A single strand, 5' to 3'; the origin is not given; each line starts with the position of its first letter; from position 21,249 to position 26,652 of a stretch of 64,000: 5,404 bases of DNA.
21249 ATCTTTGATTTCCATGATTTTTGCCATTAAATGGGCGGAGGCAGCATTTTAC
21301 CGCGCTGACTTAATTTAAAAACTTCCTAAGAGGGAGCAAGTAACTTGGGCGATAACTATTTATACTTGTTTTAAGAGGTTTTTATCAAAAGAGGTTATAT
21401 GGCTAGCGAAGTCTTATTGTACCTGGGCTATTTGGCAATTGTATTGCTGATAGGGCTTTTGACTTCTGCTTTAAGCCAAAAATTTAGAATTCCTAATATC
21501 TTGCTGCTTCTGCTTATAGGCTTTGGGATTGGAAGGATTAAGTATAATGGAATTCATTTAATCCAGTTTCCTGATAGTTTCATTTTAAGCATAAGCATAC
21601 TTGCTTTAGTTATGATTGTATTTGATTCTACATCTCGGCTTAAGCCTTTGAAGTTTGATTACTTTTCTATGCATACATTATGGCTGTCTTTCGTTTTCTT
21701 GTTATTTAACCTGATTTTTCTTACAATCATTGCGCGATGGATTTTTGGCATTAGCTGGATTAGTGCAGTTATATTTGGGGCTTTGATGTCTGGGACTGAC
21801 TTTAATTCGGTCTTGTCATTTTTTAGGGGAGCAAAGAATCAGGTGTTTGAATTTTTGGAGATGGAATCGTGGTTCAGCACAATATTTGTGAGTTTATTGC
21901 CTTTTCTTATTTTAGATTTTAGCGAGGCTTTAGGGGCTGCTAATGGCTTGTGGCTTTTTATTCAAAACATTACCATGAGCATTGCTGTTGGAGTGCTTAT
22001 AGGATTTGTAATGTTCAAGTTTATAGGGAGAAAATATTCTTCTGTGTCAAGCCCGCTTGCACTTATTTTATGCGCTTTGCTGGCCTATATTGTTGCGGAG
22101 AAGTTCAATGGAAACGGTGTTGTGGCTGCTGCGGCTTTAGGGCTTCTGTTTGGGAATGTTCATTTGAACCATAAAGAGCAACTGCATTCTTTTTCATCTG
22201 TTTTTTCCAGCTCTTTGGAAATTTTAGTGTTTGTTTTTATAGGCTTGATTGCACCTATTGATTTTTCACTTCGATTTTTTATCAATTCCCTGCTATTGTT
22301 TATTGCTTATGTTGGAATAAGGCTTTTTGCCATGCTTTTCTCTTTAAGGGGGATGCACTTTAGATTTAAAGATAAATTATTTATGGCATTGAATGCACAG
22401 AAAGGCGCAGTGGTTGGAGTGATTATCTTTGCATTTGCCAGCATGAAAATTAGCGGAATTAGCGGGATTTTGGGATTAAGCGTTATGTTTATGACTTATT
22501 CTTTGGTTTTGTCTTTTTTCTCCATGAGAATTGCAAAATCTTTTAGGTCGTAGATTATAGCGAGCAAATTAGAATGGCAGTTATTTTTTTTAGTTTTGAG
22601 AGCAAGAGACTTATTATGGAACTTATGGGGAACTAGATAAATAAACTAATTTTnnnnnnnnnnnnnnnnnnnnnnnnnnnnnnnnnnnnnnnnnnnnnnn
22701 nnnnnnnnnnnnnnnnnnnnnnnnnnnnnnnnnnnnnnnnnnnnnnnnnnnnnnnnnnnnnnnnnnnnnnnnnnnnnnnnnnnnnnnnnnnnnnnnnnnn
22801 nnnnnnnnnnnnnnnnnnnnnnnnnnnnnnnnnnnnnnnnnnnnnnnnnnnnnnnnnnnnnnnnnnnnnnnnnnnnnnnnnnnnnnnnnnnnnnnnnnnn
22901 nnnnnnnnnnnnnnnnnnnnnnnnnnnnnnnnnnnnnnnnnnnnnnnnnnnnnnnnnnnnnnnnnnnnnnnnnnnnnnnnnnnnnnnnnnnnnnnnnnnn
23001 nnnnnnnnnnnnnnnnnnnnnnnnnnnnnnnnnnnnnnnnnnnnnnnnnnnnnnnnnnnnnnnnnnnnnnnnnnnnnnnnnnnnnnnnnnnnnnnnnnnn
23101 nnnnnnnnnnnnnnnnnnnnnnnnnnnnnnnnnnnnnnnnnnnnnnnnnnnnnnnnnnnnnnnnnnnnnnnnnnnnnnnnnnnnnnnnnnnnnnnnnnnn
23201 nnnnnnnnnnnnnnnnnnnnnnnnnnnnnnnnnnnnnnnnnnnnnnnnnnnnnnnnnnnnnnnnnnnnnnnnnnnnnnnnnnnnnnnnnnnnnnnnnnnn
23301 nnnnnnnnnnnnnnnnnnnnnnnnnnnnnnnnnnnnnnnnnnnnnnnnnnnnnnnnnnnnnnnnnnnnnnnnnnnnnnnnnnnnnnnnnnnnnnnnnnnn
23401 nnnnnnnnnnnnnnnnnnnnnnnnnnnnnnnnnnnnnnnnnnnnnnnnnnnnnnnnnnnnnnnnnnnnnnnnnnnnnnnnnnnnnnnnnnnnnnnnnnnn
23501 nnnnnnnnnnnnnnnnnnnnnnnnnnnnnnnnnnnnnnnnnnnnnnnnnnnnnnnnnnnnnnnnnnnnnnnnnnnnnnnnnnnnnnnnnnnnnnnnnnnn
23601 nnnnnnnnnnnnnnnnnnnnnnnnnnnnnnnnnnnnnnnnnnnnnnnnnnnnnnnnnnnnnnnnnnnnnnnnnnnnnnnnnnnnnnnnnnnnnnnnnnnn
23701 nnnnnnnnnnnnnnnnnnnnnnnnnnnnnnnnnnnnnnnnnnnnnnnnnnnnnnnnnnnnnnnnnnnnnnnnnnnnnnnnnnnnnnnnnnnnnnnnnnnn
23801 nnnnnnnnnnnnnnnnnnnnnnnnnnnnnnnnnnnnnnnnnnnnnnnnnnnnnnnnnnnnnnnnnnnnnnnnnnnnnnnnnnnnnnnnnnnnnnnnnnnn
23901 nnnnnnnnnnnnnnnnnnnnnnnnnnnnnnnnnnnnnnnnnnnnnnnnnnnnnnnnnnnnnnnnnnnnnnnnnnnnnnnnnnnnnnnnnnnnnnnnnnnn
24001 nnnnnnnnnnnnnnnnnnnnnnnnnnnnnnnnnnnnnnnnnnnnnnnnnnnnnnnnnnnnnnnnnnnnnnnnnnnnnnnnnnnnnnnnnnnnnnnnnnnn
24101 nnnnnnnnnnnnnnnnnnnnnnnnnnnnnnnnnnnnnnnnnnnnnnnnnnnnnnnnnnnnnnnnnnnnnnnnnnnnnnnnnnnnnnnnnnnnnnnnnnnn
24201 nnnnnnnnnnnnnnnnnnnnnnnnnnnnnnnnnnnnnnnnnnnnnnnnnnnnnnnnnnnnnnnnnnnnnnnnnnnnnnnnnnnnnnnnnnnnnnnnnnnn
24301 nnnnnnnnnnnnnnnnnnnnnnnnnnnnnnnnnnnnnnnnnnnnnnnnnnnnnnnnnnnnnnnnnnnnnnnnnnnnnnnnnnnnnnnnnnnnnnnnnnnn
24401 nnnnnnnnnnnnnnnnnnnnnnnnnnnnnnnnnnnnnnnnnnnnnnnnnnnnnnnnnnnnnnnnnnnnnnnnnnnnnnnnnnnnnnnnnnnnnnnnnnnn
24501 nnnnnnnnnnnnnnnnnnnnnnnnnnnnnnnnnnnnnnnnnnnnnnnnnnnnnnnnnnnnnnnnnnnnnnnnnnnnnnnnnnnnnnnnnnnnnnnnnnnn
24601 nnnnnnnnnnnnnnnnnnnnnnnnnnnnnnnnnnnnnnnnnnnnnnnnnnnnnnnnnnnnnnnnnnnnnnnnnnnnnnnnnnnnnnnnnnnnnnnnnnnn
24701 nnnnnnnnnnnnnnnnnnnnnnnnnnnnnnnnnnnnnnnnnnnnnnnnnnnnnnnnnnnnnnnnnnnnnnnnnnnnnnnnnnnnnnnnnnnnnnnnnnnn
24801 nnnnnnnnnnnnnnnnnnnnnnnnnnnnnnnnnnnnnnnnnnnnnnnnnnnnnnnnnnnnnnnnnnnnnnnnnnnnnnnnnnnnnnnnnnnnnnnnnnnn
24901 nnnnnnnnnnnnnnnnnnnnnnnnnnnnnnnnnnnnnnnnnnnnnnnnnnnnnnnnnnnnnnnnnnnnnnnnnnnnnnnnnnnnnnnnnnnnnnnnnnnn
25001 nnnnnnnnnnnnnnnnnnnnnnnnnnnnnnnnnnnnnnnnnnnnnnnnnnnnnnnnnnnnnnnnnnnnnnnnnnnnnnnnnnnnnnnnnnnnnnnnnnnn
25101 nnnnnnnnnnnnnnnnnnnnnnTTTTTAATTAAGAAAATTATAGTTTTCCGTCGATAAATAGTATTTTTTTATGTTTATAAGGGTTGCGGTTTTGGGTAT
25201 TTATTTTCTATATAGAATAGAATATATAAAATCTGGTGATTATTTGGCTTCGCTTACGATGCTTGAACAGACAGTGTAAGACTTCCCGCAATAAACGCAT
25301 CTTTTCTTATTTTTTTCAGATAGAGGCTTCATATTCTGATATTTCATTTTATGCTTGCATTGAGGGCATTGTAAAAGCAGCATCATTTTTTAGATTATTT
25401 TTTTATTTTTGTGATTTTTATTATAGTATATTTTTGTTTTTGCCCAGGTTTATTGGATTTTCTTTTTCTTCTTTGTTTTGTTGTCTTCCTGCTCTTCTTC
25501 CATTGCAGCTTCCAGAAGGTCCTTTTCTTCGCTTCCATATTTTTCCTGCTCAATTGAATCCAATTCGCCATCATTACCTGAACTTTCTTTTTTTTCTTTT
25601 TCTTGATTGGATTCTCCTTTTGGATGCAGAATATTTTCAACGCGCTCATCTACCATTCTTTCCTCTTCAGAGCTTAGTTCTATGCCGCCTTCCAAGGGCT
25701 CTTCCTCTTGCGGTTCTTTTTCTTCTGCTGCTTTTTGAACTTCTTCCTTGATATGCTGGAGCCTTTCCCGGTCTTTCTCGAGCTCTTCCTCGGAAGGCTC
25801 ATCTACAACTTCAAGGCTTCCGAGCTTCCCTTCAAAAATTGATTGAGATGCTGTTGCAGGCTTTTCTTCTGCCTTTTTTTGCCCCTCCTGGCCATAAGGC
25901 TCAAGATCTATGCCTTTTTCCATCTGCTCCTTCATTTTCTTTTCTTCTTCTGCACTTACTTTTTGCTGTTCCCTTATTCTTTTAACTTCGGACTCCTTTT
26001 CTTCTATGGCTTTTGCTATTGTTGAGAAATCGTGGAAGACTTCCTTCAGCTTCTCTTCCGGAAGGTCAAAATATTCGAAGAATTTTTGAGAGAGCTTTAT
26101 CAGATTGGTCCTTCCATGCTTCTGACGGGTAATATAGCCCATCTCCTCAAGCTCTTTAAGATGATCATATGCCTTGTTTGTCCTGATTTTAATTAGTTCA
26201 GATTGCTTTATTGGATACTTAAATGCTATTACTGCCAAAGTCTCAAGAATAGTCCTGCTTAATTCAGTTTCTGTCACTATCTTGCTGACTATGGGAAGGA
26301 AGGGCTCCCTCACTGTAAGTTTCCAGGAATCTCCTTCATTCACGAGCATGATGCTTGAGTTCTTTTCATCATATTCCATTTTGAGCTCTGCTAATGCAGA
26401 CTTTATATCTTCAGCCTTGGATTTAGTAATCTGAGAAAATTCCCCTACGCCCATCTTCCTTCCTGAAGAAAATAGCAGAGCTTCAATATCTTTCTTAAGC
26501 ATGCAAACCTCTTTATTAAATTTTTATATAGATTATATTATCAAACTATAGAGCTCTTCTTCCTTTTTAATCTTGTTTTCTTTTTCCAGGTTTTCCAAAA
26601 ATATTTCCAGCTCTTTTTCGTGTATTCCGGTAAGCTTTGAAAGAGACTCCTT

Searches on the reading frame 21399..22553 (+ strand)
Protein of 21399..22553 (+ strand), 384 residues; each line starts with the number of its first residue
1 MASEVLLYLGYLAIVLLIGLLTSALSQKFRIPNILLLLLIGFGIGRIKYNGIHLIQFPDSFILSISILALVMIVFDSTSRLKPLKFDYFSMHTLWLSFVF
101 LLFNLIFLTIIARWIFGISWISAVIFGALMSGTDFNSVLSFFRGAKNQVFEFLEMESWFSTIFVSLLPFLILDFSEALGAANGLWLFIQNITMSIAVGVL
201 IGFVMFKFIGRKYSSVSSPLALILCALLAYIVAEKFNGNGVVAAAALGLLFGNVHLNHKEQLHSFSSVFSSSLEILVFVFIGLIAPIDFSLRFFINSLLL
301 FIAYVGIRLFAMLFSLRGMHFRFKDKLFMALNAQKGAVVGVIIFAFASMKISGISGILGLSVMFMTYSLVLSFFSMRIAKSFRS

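Call 3: search_protein_families(library=pfam, proteins=[window:21399-22553:+], max_evalue=0.01)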
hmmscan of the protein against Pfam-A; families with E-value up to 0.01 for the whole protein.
window:21399-22553:+ (384 aa): 1 family
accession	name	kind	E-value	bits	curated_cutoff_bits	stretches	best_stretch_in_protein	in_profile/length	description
PF00999.27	Na_H_Exchanger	-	1.3e-26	93.8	26.2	1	17-350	5-343/375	Sodium/hydrogen exchanger, transmembrane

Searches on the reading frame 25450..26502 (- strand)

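Call 71: search_protein_families(library=pfam, proteins=[window:25450-26502:-], max_evalue=0.0001)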
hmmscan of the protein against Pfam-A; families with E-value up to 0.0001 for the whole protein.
window:25450-26502:- (350 aa): 1 family
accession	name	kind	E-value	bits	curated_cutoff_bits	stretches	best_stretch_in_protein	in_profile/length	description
PF04079.22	SMC_ScpB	-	3.1e-33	115.1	27.4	1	5-149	2-153/160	Segregation and condensation complex subunit ScpB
